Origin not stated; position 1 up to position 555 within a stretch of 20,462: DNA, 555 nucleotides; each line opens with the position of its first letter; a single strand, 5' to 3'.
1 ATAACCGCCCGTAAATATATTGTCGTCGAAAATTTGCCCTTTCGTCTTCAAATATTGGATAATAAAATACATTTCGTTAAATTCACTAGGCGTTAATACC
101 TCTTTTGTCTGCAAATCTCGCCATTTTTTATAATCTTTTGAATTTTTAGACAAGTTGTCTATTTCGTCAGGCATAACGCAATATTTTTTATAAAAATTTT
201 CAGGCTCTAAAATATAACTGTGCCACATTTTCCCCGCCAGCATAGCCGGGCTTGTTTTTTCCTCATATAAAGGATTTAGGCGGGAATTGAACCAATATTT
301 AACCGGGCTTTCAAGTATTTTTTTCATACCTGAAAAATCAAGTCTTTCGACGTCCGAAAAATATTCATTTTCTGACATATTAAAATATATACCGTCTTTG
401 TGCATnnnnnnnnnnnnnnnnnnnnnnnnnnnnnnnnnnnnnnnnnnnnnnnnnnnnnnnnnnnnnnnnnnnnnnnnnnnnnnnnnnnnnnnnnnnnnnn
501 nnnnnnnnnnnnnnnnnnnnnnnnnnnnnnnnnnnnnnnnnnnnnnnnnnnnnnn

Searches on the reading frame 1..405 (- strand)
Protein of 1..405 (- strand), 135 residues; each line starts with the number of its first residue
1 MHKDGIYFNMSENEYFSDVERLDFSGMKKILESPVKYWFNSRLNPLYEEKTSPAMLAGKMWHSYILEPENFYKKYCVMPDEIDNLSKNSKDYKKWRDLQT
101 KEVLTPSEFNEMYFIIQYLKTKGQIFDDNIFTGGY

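Call 7: search_protein_families(library=pfam, proteins=[window:1-405:-], max_evalue=1)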
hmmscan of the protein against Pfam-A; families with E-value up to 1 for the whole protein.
window:1-405:- (135 aa): 1 family
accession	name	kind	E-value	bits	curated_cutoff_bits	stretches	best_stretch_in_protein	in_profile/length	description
PF12684.13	DUF3799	-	4.5e-06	27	26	1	24-122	2-85/233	PDDEXK-like domain of unknown function (DUF3799)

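Call 8: search_protein_families(library=phrogs, proteins=[window:1-405:-], max_evalue=0.1)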
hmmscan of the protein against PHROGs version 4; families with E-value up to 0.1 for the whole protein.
window:1-405:- (135 aa): 5 families
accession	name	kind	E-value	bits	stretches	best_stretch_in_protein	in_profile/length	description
phrog_412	-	DNA, RNA and nucleotide metabolism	1e-19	72.1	1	1-115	135-249/440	exonuclease VIII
phrog_17248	-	unknown function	0.0005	21.1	1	18-95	16-91/106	-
phrog_607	-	DNA, RNA and nucleotide metabolism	0.011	15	1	47-94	618-665/883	exonuclease VII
phrog_1227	-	DNA, RNA and nucleotide metabolism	0.019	15.2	1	10-68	4-64/268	exonuclease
phrog_24427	-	unknown function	0.084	13.7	0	53-98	50-97/101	-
